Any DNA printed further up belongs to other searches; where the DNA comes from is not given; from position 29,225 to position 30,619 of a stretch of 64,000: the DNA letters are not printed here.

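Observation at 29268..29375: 35-codon GIY-YIG endonuclease stub wedged between two internal-virion-protein genes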

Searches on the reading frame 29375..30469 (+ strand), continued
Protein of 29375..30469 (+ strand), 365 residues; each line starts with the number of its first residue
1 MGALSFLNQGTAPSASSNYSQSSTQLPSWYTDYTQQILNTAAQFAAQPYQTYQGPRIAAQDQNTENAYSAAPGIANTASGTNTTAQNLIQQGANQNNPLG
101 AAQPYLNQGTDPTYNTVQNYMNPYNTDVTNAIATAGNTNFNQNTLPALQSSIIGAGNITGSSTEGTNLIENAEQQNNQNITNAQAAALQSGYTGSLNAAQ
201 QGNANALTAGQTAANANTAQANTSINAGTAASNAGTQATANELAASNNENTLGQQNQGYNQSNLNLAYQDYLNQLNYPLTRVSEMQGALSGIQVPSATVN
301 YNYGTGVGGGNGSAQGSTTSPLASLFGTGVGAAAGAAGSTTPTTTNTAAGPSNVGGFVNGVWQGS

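Call 64: search_solved_structures(query=A3, max_evalue=0.01, show_alignments=2)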
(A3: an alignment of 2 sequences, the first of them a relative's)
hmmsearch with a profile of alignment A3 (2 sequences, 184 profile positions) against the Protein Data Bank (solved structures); distinct sequences matched with E-value up to 0.01: 2.
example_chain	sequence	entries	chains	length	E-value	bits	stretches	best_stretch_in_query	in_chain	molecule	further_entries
1mk0_A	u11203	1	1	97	0.00038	23.5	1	1-93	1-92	Intron-associated endonuclease 1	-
1ln0_A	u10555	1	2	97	0.00045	23.3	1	1-93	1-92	intron-associated endonuclease 1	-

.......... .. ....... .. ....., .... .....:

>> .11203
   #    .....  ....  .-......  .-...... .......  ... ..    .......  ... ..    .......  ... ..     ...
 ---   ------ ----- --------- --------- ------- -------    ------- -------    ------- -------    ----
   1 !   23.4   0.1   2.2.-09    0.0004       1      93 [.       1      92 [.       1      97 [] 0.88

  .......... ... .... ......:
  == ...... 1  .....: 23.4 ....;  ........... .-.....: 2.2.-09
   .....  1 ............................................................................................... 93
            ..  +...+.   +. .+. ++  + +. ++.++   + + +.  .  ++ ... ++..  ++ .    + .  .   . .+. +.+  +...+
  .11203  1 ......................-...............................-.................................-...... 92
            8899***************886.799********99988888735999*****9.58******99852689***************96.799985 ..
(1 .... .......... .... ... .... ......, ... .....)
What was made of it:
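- Closest known: I-TevI catalytic domain. Same: The profile of the full-length relatives aligns to I-TevI residues 1-92 (E 4e-4, call 64).
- Checked: They also match I-TevI residues 1-22, via the family profile (call 64).
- The family profile aligns to I-TevI residues 1-92, placing R27, E75 and N90 beyond the retained part (call 64). Only about a quarter of the catalytic domain is left, without the Glu and Asn (call 64).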

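Call 71: search_dna_similar(query=P0003, collection=phages, mode=protein, max_evalue=0.00001, max_rows=15)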
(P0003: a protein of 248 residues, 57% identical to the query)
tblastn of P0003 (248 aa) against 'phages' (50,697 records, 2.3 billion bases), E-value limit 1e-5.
Records with a match: 198; places in all: 199; records where one place covers at least 80% of the query: 0.
Best place of each record, by identity: <60% 198.
By first word of the organism name: Staphylococcus 42; Salmonella 27; Vibrio 23; Enterococcus 18; Escherichia 14; uncultured 13; Klebsiella 13; Bacillus 11; Rhizobium 5; Aeromonas 4; and 15 more.
By host as written in the record: - 38; Staphylococcus aureus 12; Bacillus cereus 7; Enterococcus faecalis 7; Salmonella enterica subsp. enterica serovar Enteritidis PT1 6; Staphylococcus carnosus TM300 5; Staphylococcus aureus (phage propagation strain 47) 4; Vibrio sp. 3; and 82 more.
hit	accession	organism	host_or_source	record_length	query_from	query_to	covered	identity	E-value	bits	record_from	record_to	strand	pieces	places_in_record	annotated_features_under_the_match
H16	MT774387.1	uncultured phage cr111_1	human feces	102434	4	138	54%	36.2%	4e-7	56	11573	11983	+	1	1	hypothetical protein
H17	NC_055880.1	uncultured phage cr111_1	human feces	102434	4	138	54%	36.2%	4e-7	56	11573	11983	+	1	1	homing endonuclease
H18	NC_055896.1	uncultured phage cr113_1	human feces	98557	2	138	55%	35.6%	1e-7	58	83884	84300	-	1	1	homing endonuclease with GIY-YIG motif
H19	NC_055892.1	uncultured phage cr109_1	human feces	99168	2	138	55%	35.6%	1e-7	58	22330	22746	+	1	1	homing endonuclease with GIY-YIG motif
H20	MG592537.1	Vibrio phage 1.170.O._10N.261.52.C3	Vibrio sp.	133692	1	149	60%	30.6%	1e-7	58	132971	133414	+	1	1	GIY-YIG nuclease superfamily protein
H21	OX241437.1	Vibrio phage 424E50-1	Seawater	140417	1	144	58%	30.0%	3e-7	57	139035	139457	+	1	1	putative GIY-YIG nuclease superfamily protein | hypothetical protein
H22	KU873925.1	Pseudomonas phage pf16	Pseudomonas putida PpG1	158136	1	123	50%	33.8%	3e-7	57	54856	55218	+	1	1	hypothetical protein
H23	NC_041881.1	Pseudomonas phage pf16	Pseudomonas putida PpG1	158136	1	123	50%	33.8%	3e-7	57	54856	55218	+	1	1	homing endonuclease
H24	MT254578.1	Bacillus phage Izhevsk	Bacillus cereus VKM B-370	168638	5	150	59%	28.5%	3e-6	54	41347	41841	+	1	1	GIY-YIG endonuclease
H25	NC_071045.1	Bacillus phage Izhevsk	Bacillus cereus VKM B-370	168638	5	150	59%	28.5%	3e-6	54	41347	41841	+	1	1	homing endonuclease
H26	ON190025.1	Vibrio phage PVA23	Vibrio sp.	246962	1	155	63%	26.7%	1e-6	55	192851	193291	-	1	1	Seg-like homing endonuclease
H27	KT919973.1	Vibrio phage phi-ST2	Vibrio alginolyticus V1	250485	1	155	63%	26.7%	1e-6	55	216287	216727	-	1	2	Seg-like homing endonuclease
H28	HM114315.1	Acinetobacter phage 133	Acinetobacter johnsonii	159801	1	151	61%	27.3%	1e-6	55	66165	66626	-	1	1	putative Seg-like homing endonuclease GIY-YIG family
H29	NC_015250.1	Acinetobacter phage 133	Acinetobacter johnsonii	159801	1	151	61%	27.3%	1e-6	55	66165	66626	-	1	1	homing endonuclease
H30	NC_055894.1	uncultured phage cr6_1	human feces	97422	1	100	40%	41.2%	9e-14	76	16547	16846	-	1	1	homing endonuclease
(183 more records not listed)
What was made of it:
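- Closest known: Free-standing GIY-YIG. Same: tblastn of P0003 hits genes annotated as Seg-like GIY-YIG at 27-41% identity (call 71).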
